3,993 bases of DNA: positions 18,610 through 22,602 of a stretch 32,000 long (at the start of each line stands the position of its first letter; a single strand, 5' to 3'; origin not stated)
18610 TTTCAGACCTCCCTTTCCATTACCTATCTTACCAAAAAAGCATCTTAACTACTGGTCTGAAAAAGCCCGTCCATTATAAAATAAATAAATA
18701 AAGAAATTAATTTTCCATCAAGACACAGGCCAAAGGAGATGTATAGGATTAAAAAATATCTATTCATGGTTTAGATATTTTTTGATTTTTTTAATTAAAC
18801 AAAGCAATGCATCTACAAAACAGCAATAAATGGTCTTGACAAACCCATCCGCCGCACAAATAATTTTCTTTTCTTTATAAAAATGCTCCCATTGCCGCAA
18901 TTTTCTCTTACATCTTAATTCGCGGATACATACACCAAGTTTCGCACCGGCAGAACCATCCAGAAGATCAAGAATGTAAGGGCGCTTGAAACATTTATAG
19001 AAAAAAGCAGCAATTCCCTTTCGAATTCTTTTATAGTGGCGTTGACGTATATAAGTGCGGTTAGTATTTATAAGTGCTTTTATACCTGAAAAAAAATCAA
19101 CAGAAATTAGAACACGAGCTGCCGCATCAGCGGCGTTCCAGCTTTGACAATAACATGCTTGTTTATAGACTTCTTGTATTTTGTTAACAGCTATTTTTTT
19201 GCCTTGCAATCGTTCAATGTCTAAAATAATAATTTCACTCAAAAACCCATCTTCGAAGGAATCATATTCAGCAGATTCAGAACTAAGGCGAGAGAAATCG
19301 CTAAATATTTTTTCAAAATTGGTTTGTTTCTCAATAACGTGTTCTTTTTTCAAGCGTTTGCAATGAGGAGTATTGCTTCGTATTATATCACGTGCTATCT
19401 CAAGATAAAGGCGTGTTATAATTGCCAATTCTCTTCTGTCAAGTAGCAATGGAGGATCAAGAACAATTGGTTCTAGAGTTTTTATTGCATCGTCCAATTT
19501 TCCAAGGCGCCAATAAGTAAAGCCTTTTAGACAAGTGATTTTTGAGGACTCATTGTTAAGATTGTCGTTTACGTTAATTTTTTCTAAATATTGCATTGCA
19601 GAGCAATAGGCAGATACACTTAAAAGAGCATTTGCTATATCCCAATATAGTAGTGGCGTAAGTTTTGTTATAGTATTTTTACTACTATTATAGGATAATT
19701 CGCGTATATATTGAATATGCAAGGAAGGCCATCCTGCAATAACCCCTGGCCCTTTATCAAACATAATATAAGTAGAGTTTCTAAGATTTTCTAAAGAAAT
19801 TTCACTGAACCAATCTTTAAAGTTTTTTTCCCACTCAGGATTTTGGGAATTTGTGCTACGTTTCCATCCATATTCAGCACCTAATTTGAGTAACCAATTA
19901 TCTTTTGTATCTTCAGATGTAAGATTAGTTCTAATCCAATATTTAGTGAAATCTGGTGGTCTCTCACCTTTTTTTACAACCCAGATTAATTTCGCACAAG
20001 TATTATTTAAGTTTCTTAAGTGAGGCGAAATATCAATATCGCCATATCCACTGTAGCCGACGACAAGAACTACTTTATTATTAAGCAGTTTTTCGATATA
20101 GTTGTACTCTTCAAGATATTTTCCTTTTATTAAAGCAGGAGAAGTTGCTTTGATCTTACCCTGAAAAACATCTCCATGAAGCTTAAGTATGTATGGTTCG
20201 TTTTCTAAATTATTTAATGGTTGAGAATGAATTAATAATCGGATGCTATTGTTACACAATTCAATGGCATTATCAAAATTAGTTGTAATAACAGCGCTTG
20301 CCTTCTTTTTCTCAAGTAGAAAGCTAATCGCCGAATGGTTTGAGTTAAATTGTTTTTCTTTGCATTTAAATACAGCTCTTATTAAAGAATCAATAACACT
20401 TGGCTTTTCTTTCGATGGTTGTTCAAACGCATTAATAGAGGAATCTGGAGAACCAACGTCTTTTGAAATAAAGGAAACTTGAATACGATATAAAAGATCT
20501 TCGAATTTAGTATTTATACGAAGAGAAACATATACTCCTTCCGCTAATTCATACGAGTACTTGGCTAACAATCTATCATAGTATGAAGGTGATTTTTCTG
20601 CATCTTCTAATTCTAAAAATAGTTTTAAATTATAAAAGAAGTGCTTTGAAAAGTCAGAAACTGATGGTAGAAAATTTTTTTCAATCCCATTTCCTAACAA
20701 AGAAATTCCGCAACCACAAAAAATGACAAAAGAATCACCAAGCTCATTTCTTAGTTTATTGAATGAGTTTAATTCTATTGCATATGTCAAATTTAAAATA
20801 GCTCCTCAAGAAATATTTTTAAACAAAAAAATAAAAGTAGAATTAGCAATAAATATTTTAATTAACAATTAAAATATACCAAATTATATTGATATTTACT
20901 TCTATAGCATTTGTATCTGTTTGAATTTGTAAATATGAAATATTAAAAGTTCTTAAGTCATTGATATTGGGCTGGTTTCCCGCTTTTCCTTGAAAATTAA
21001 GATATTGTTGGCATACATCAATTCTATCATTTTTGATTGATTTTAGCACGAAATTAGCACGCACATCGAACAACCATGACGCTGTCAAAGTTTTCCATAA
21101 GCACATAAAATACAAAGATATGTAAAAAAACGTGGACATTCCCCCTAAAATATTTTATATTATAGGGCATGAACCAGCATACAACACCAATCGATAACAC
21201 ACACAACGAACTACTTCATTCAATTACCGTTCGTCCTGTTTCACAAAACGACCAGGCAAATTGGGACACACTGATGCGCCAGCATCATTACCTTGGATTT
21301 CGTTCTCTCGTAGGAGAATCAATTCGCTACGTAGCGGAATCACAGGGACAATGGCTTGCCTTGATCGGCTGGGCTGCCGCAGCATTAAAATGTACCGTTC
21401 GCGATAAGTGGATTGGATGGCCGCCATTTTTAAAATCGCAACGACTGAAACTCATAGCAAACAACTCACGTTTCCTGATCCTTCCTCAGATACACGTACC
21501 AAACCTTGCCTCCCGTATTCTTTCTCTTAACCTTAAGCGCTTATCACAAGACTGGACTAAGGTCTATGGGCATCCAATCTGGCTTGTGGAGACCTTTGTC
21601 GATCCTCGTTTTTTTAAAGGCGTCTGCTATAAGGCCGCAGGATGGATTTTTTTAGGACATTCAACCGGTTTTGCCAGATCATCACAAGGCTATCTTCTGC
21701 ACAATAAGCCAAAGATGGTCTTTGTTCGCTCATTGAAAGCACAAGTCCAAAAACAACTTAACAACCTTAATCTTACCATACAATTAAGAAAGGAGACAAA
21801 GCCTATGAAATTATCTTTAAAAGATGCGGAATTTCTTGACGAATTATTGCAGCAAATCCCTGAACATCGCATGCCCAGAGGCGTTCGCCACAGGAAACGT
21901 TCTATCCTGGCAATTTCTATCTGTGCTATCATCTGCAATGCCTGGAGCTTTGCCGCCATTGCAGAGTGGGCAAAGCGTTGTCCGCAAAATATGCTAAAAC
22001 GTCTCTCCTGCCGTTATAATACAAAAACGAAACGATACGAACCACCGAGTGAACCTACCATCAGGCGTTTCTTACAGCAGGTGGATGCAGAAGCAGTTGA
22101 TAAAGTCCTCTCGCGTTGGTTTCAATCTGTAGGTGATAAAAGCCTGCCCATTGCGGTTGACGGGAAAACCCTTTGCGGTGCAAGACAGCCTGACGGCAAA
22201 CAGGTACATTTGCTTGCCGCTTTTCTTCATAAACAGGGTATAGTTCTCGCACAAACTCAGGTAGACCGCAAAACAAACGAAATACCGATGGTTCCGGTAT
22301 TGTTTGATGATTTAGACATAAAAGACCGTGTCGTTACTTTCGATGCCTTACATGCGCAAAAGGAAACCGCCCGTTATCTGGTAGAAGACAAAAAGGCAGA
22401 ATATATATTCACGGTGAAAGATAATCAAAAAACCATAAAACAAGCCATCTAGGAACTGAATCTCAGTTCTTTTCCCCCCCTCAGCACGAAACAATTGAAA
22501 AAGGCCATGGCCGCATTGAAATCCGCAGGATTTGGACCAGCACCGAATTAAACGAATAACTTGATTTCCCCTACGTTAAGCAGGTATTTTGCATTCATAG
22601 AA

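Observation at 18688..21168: Solo SIR2_2-family protein with a large helical/TPR-like C-terminal half in an AT-rich islet wedged between IS remnants: candidate uncharacterised NAD-targeting defence gene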

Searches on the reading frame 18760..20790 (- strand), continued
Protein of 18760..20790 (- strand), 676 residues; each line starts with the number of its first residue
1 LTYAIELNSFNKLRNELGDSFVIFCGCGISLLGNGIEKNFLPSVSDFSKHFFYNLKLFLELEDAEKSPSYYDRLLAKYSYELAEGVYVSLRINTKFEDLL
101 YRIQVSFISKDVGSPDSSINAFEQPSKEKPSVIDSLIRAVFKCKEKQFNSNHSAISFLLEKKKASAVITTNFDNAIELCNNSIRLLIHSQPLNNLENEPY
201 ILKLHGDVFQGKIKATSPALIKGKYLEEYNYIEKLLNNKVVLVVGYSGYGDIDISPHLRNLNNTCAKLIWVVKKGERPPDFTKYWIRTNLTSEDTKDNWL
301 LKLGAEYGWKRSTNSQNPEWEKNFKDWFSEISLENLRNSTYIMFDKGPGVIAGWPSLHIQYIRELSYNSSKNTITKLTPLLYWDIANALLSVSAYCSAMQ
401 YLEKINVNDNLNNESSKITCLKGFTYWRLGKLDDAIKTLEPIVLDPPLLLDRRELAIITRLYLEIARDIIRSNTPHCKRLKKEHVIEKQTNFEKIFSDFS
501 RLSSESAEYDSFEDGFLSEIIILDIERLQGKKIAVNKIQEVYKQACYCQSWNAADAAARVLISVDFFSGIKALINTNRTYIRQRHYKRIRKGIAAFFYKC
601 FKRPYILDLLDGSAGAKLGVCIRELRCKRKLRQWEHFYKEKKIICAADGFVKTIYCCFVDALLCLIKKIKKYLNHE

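Call 78: fold_search(model_id=the predicted structure, library=viral)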
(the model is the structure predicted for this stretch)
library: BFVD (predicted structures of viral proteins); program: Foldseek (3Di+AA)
matches with E <= 10: 329; with E <= 0.001: 0
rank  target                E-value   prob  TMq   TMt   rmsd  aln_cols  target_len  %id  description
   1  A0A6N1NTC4            1.3e-02  0.35  0.12  0.12  30.5       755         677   12  Dynamin family GTPase [Tupanvirus soda lake]
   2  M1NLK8                3.7e-02  1.00  0.22  0.37  15.8       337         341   12  Repeat protein [Moumouvirus goulette]
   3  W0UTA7                4.0e-02  0.10  0.07  0.08  34.9       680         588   10  (no name in the UniProt tables at hand)
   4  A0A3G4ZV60            5.3e-02  0.75  0.13  0.17  28.1       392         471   14  Uncharacterized protein [Barrevirus sp.]
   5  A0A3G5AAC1            6.4e-02  0.84  0.13  0.18  17.6       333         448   14  UDP-N-acetylglucosamine--peptide N-acetylglucosaminyltransferase SPINDLY [Hyperionvirus sp.]
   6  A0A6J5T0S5            1.0e-01  0.98  0.12  0.11  13.2       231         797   12  Glycosyltransferase, DXD sugar-binding motif [uncultured Caudovirales phage]
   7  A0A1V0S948            1.1e-01  0.77  0.12  0.18  25.8       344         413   12  TPR repeat protein [Catovirus CTV1]
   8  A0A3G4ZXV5            1.3e-01  0.44  0.10  0.15  21.9       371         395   13  Uncharacterized protein [Faunusvirus sp.]
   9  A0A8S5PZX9            1.3e-01  0.91  0.18  0.19  25.0       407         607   11  Serine-pyruvate aminotransferase [Siphoviridae sp. ctOCb13]
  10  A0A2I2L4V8            1.4e-01  0.99  0.23  0.29   9.7       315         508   15  Tetratricopeptide repeat protein [Orpheovirus IHUMI-LCC2]
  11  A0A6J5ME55            1.4e-01  0.99  0.16  0.17  10.7       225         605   10  Glycosyltransferase, DXD sugar-binding motif [uncultured Caudovirales phage]
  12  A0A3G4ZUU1            1.8e-01  0.11  0.09  0.09  36.0       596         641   11  Uncharacterized protein [Edafosvirus sp.]
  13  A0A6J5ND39            2.3e-01  0.23  0.11  0.10  20.6       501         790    9  Glycosyltransferase, DXD sugar-binding motif [uncultured Caudovirales phage]
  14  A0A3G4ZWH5            2.7e-01  0.41  0.14  0.19  27.3       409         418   15  Uncharacterized protein [Faunusvirus sp.]
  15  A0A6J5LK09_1          3.2e-01  0.16  0.09  0.06  34.8       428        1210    7  Uncharacterized protein [uncultured Caudovirales phage]
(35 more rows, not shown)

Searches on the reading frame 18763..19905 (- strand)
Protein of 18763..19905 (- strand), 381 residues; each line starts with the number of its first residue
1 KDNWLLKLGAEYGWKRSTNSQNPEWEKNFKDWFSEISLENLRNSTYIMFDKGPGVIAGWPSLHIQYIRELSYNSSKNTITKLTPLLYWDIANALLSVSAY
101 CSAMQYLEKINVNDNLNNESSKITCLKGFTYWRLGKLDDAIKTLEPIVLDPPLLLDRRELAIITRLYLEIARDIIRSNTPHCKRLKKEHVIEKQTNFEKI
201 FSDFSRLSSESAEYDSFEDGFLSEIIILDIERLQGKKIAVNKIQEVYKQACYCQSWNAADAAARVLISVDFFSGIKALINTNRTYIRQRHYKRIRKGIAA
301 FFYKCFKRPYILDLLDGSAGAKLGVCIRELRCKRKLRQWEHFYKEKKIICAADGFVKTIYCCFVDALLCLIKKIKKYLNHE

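Call 41: search_solved_structures(query=A2, max_evalue=10)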
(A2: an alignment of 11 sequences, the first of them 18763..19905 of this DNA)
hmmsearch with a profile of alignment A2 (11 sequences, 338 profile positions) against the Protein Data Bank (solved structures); distinct sequences matched with E-value up to 10: 16.
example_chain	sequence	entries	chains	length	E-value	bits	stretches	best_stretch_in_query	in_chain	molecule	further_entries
5wrv_B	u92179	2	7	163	0.0036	19.7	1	74-179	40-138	Signal recognition particle subunit SRP72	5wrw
5m72_A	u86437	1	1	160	0.004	19.5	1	73-180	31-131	Signal recognition particle subunit SRP72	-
6vfj_B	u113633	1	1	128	0.016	17.5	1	76-164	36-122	I53_dn5B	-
1na0_A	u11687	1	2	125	0.062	15.6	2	79-150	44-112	designed protein CTPR3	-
5dv5_A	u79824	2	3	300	0.086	15.1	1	36-126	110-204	GntR family transcriptional regulator | Fatty acid metabolism regulator protein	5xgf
1na3_A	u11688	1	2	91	0.2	13.9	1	80-151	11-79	designed protein CTPR2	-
6vfh_A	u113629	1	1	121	0.22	13.8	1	76-147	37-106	T33_dn10A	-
6v8e_A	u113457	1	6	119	0.23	13.7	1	76-150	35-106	Designed protein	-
8ump_A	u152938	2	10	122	0.23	13.7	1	75-146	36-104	T33-ml35-redesigned-TPR-domain-fold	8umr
6vfi_B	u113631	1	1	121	0.52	12.6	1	76-146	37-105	O43_dn18B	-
4xi0_A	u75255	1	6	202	0.55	12.5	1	52-107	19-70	Magnetosome protein MamA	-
8ur5_A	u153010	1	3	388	0.61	12.3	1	76-160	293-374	Trimer head HA,Hemagglutinin HA1 chain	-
5lfl_A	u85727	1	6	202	0.66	12.2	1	52-107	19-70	Magnetosome protein MamA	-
9kt0_A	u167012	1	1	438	1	11.6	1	52-111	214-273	PcApiGT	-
9ksv_A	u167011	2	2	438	1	11.6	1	52-111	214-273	PcApiGT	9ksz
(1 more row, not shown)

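Call 42: search_protein_families(library=pfam, alignment_id=A2, max_evalue=0.1)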
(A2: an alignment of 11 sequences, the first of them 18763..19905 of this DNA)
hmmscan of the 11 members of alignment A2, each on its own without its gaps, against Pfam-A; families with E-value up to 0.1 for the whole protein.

A. member 1, window:18763-19905:- (381 aa): 1 family
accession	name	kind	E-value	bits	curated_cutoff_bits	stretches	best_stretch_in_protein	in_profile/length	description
PF12895.13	ANAPC3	-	0.041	14.6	27.2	1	87-145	27-80/82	Anaphase-promoting complex, cyclosome, subunit 3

B. families by the number of members that match (of 11 scanned): 9 families
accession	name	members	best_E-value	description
PF07719.23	TPR_2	2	0.0033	Tetratricopeptide repeat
PF13428.12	TPR_14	2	0.0051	Tetratricopeptide repeat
PF22205.1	Csm6_6H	2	0.017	Csm6 6H domain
PF13424.12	TPR_12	1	0.009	Tetratricopeptide repeat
PF13432.12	TPR_16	1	0.02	Tetratricopeptide repeat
PF07721.20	TPR_4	1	0.023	Tetratricopeptide repeat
PF04910.20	Tcf25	1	0.033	Transcriptional repressor TCF25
PF12895.13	ANAPC3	1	0.041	Anaphase-promoting complex, cyclosome, subunit 3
PF07554.19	FIVAR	1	0.09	FIVAR domain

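Call 48: predict_structure(alignment_id=A2)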
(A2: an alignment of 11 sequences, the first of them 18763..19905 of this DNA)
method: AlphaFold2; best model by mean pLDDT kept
length: 381 residues; sequences in the alignment: 11
mean_pLDDT: 73.9   pTM: 0.70
mean pLDDT of the five models: 73.9, 73.8, 72.6, 72.1, 71.3
residues with pLDDT >= 90: 77; 70-90: 155; 50-70: 108; < 50: 41
segments of 3 or more residues with pLDDT < 50: 1-3, 18-20, 51-56, 181-186, 349-363
pLDDT, mean of each block of 10 residues (from residue 1): 52 52 60 68 60 54 86 66 79 88 92 73 91 87 90 84 90 73 49 68 80 65 90 88 94 87 91 90 81 70 66 58 80 91 70 38 52 58 42
secondary structure, 60 per line:
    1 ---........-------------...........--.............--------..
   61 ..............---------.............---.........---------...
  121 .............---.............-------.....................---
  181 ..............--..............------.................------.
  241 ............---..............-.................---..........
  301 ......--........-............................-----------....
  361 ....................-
elements in order: H4-11 H25-35 H38-50 H59-74 H84-96 H100-108 H118-133 H137-149 H157-177 H181-194 H197-210 H217-233 H240-252 H256-269 H271-287 H291-306 H309-316 H318-345 H357-380

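Call 52: fold_search(model_id=the predicted structure, library=pdb)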
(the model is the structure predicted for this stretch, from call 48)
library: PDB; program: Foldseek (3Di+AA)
matches with E <= 10: 1318; with E <= 0.001: 0
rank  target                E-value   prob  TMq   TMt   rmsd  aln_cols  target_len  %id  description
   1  8chy                  3.2e-03  1.00  0.27  0.35  17.2       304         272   13  Crystal structure of an 8-repeat consensus TPR superhelix with Zinc. (released 2024-02-21)
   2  6t46_C                3.3e-03  1.00  0.45  0.47  11.1       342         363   11  Structure of the Rap conjugation gene regulator of the plasmid pLS20 in complex with the Phr* peptide (released 2020-06-24)
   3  6t46_E                3.9e-03  1.00  0.47  0.49  11.4       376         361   14  Structure of the Rap conjugation gene regulator of the plasmid pLS20 in complex with the Phr* peptide (released 2020-06-24)
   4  4a1s_A                4.2e-03  1.00  0.44  0.48  12.4       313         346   13  Crystallographic structure of the Pins:Insc complex (released 2012-03-28)
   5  4a1s_B                4.4e-03  1.00  0.42  0.46  12.8       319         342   13  Crystallographic structure of the Pins:Insc complex (released 2012-03-28)
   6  6t3h_A                4.6e-03  1.00  0.45  0.48  11.5       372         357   13  Structure of the Rap conjugation gene regulator of the plasmid pLS20 in apo form (released 2020-06-24)
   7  6t46_A                5.0e-03  1.00  0.43  0.46  11.6       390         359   12  Structure of the Rap conjugation gene regulator of the plasmid pLS20 in complex with the Phr* peptide (released 2020-06-24)
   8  6q6g_Y                5.9e-03  1.00  0.31  0.26  15.0       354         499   12  Cryo-EM structure of the APC/C-Cdc20-Cdk2-cyclinA2-Cks2 complex, the D1 box class (released 2019-09-11)
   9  9qhc_B                6.2e-03  1.00  0.25  0.33  22.8       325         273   15  Crystal structure of 8-repeat CTPR protein with eliminated coordination sites (released 2025-10-22)
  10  6t46_G                6.7e-03  1.00  0.43  0.44  10.8       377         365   12  Structure of the Rap conjugation gene regulator of the plasmid pLS20 in complex with the Phr* peptide (released 2020-06-24)
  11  3sf4_B                8.2e-03  1.00  0.33  0.35  18.4       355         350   12  Crystal structure of the complex between the conserved cell polarity proteins Inscuteable and LGN (released 2011-11-23)
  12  4g2v_A                9.7e-03  1.00  0.46  0.54  13.9       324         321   13  Structure complex of LGN binding with FRMPD1 (released 2013-01-23)
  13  5a7d_D                1.1e-02  1.00  0.42  0.46  12.7       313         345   13  Tetrameric assembly of LGN with Inscuteable (released 2016-08-03)
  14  6t3h_B                1.1e-02  1.00  0.44  0.47  12.0       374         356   13  Structure of the Rap conjugation gene regulator of the plasmid pLS20 in apo form (released 2020-06-24)
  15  5a7d_C                1.2e-02  1.00  0.41  0.44  16.4       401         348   13  Tetrameric assembly of LGN with Inscuteable (released 2016-08-03)
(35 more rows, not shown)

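Call 84: find_homologous_proteins(query=A2, max_evalue=0.001)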
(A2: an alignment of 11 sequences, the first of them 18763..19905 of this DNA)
Query A2 (11 sequences) (381 aa, profile of the alignment): 1 proteins with E <= 0.001 among 7878 candidates.
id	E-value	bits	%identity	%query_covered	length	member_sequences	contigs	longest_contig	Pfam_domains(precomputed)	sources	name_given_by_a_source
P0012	2.6e-99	351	23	51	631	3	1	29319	PF13289.13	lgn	-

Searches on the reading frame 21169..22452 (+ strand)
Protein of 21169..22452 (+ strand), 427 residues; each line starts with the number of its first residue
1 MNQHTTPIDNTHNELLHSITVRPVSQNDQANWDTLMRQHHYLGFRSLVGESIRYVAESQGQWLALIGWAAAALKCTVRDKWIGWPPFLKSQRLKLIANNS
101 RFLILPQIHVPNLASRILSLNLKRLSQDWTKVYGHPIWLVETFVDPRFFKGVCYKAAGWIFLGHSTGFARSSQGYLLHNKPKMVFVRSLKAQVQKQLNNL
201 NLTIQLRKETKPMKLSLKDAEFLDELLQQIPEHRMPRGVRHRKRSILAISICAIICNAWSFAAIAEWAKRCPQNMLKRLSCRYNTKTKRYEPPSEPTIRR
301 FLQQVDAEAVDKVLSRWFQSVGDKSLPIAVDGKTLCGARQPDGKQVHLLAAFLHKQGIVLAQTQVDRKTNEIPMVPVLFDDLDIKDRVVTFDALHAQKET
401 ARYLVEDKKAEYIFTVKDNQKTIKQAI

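Call 12: search_protein_families(library=pfam, proteins=[window:21169-22452:+], max_evalue=0.001)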
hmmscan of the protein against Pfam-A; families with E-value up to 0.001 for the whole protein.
window:21169-22452:+ (427 aa): 4 families
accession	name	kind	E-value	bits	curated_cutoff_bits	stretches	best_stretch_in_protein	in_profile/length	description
PF14236.12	DruA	-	3.8e-23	82.5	27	1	21-168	52-220/297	Druantia protein DruA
PF13808.11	DDE_Tnp_1_assoc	-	3.2e-20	72.4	32.3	1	226-317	3-87/88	DDE_Tnp_1-associated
PF01609.27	DDE_Tnp_1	-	3.3e-07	30.7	23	1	328-424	7-114/200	Transposase DDE domain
PF25680.1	Mom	-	4e-05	23.8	27.1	1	112-182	83-149/202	Mom protein family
